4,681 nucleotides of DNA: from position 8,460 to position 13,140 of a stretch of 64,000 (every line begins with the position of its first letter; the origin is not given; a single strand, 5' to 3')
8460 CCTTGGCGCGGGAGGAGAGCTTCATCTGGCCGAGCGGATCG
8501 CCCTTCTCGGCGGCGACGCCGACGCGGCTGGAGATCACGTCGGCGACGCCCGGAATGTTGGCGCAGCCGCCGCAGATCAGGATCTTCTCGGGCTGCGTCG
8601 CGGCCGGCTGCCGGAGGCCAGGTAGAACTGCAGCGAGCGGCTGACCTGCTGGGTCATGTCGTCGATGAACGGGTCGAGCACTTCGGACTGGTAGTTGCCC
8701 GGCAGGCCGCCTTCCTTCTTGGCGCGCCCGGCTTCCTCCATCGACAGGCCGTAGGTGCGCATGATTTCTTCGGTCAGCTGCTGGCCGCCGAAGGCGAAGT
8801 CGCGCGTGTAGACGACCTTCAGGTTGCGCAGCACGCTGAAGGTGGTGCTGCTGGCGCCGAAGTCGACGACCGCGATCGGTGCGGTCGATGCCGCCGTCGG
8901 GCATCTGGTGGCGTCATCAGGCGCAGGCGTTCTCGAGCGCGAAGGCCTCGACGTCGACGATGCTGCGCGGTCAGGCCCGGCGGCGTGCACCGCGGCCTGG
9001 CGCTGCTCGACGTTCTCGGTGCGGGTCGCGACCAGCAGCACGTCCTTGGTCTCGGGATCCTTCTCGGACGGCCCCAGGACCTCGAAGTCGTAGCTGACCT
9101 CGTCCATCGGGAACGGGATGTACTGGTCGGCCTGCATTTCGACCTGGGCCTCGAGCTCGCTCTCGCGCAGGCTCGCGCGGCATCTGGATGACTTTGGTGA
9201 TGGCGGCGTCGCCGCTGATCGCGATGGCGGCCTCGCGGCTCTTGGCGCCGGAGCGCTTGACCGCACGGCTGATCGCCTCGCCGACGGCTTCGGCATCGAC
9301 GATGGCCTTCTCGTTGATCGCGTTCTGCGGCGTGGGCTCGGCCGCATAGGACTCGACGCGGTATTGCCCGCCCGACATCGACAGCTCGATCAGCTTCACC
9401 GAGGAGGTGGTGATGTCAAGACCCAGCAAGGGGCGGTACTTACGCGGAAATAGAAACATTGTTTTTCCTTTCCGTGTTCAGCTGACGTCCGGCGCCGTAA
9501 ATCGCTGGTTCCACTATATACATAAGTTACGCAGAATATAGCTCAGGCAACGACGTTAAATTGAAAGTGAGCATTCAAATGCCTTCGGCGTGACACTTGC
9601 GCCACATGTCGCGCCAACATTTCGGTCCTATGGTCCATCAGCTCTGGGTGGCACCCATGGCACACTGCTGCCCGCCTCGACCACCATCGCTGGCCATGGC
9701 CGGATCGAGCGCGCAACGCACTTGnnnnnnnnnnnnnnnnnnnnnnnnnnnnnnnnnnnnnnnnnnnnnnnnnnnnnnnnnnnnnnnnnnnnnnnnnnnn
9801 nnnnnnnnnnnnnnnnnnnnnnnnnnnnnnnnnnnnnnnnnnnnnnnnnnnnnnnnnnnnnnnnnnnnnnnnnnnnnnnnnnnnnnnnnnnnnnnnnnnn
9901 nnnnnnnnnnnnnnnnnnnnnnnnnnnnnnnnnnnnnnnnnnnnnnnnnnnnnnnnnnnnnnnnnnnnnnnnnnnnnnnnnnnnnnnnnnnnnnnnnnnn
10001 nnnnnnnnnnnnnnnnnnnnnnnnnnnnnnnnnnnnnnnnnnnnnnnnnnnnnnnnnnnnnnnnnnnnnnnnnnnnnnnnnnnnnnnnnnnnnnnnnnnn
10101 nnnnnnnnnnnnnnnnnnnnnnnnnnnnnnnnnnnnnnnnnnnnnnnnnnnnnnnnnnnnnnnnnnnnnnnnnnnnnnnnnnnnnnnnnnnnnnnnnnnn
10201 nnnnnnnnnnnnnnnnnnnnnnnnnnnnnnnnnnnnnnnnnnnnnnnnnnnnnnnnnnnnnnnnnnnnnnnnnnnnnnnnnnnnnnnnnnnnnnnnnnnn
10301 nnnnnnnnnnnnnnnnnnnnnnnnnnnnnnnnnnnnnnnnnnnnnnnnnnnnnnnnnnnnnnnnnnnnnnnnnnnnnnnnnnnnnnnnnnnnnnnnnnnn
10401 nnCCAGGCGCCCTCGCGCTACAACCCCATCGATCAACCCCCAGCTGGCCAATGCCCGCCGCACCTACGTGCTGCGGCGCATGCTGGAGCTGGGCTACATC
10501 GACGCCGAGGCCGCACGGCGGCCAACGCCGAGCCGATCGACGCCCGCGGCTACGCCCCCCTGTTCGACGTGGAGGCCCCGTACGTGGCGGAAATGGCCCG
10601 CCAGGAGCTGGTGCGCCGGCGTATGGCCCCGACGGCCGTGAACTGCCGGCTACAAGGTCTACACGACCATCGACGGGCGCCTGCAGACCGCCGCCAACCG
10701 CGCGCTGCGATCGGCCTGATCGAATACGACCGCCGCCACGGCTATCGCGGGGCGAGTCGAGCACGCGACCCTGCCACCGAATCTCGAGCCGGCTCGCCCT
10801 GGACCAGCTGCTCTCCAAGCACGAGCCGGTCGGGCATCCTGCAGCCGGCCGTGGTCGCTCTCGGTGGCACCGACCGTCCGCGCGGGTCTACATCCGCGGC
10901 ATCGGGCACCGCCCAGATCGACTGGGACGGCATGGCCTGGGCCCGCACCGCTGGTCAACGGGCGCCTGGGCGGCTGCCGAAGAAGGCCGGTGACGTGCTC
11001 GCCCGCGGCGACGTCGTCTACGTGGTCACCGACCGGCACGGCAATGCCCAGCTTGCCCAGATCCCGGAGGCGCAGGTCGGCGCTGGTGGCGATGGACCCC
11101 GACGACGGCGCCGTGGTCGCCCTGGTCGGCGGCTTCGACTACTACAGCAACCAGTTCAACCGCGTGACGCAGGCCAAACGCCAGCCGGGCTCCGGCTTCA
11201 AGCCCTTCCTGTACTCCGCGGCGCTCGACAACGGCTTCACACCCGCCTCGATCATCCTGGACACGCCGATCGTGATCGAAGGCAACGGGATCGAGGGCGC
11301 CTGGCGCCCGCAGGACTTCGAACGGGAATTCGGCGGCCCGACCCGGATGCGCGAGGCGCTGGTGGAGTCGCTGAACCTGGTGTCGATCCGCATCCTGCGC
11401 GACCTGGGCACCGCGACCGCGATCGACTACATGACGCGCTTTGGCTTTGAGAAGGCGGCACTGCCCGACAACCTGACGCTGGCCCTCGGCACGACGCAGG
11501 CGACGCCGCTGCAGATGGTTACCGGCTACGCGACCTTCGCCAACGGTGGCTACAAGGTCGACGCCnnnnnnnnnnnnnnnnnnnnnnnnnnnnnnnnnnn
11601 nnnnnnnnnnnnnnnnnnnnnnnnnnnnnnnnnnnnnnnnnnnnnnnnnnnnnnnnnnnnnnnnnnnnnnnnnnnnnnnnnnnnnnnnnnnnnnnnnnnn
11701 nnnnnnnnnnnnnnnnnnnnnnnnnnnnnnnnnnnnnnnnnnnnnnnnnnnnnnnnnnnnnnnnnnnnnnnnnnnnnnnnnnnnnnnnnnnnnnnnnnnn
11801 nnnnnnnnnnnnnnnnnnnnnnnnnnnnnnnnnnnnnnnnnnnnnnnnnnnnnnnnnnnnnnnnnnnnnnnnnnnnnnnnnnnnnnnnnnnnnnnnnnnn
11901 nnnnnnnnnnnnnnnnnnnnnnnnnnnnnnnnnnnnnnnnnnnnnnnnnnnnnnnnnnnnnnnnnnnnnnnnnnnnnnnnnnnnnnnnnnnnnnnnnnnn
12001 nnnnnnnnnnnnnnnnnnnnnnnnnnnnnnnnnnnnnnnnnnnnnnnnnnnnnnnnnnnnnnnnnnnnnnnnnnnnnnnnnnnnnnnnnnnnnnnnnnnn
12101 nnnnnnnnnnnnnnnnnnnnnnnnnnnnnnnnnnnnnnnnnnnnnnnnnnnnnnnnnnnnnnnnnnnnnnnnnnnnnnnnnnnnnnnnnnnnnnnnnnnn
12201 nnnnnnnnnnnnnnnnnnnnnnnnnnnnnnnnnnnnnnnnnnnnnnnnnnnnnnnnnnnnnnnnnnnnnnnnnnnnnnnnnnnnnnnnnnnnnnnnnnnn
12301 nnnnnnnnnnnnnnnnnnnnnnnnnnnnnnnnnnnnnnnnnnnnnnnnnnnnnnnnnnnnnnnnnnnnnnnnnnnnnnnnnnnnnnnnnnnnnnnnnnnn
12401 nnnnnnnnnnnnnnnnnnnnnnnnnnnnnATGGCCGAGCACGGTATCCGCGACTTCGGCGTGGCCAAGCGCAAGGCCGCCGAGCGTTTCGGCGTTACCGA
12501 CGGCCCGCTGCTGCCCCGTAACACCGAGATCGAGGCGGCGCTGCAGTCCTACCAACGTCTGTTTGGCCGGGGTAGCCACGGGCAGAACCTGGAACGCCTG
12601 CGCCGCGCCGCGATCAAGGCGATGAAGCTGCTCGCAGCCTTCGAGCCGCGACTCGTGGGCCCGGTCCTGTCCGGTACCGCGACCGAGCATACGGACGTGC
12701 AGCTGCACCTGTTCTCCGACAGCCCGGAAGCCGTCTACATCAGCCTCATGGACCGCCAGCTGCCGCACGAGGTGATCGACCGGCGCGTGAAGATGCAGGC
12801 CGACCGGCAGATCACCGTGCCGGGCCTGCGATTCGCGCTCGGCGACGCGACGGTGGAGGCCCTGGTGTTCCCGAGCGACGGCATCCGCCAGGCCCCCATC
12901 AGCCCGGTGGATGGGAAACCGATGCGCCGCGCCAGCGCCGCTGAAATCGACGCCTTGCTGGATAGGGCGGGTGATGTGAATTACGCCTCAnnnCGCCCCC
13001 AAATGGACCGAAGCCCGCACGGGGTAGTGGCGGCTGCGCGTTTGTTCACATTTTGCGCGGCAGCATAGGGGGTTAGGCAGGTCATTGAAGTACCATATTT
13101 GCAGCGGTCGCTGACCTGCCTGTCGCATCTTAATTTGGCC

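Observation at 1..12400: Very uneven distribution of frameshifts and stops: pilMNOPQ and mrcA are riddled with them while neighbouring genes are clean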

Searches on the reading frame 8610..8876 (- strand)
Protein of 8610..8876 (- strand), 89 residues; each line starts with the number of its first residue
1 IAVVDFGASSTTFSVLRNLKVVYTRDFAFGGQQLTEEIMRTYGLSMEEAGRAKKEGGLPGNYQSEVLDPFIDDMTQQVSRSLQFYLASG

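Call 16: find_related_loci(query=window:8610-8876:-, collection=genome_contigs, flank=10000)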
Query seq(89 aa) (89 aa) in genome_contigs; peptide patterns used: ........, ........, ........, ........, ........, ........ (x = any residue, [..] = any of these).
599 stretches matched a pattern (row limit reached: there are more); 499 encode a relative of the query (tblastn E <= 1e-3); the best 80 are kept; 80 distinct loci.
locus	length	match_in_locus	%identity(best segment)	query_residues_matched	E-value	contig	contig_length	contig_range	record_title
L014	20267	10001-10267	100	1-89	1e-57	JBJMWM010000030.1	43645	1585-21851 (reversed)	MAG: Steroidobacteraceae bacterium isolate H2_18_all_fractions_metab_conc_22_61_13 k255_2593860, whole genome shotgun se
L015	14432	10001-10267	100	1-89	1e-57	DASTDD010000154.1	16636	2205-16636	MAG TPA_asm: Steroidobacteraceae bacterium isolate SMAG_U810 k141_425788, whole genome shotgun sequence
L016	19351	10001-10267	100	1-89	1e-57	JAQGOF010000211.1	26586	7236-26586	MAG: Gammaproteobacteria bacterium isolate RYN_606 scaffold_2229479, whole genome shotgun sequence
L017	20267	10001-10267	100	1-89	9e-58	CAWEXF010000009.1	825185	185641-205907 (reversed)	MAG: uncultured proteobacterium isolate MFD06092.bin.3.112 genome assembly, contig: contig_39547, whole genome shotgun s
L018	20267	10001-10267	100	1-89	9e-58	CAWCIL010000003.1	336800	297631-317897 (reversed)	MAG: uncultured Alphaproteobacteria bacterium isolate MFD04463.bin.1.228 genome assembly, contig: contig_19970, whole ge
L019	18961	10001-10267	99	1-89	2e-57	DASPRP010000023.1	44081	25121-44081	MAG TPA_asm: Steroidobacteraceae bacterium isolate SMAG_U12228 k141_251666, whole genome shotgun sequence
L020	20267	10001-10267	99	1-89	2e-57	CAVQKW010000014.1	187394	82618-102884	MAG: uncultured Gammaproteobacteria bacterium isolate MFD00031.bin.2.49 genome assembly, contig: contig_76569, whole gen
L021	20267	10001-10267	100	1-89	2e-57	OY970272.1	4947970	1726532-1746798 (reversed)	MAG: uncultured proteobacterium isolate MFD01213.bin.2.5 genome assembly, chromosome: 1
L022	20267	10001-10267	100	1-89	2e-57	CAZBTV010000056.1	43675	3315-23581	MAG TPA_asm: uncultured Steroidobacteraceae bacterium isolate SRP272529_co1_105 genome assembly, contig: NODE_1133_lengt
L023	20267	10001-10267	100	1-89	1e-57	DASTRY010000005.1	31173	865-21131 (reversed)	MAG TPA_asm: Steroidobacteraceae bacterium isolate SMAG_U2266 k141_671994, whole genome shotgun sequence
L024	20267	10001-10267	99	1-89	2e-57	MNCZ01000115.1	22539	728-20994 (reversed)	MAG: Gammaproteobacteria bacterium 13_2_20CM_66_19 13_2_20cm_scaffold_622, whole genome shotgun sequence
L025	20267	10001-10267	99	1-89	3e-57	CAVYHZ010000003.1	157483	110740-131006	MAG: uncultured proteobacterium isolate MFD05377.bin.1.61 genome assembly, contig: contig_18558, whole genome shotgun se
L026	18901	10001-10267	99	1-89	4e-57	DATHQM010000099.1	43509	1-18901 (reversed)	MAG TPA_asm: Steroidobacteraceae bacterium isolate SMAG_U12739 k141_1150889, whole genome shotgun sequence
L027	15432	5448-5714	99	1-89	3e-57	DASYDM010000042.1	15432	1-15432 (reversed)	MAG TPA_asm: Steroidobacteraceae bacterium isolate SMAG_U4959 k141_3275577, whole genome shotgun sequence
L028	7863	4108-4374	99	1-89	3e-57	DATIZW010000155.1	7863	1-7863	MAG TPA_asm: Steroidobacteraceae bacterium isolate SMAG_U15311 k141_2519296, whole genome shotgun sequence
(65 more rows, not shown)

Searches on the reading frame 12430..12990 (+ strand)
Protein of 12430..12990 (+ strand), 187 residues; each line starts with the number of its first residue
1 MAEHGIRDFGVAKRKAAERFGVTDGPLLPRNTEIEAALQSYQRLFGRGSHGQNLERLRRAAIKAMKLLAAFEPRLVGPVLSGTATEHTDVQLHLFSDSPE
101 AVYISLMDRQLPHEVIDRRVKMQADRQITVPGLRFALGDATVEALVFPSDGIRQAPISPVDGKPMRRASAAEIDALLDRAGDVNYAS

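Call 36: find_encoding_contigs(protein=window:12430-12990:+, flank=10000, max_places=10)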
Protein window:12430-12990:+ (187 aa): no gene with exactly this product is on record in the collection.
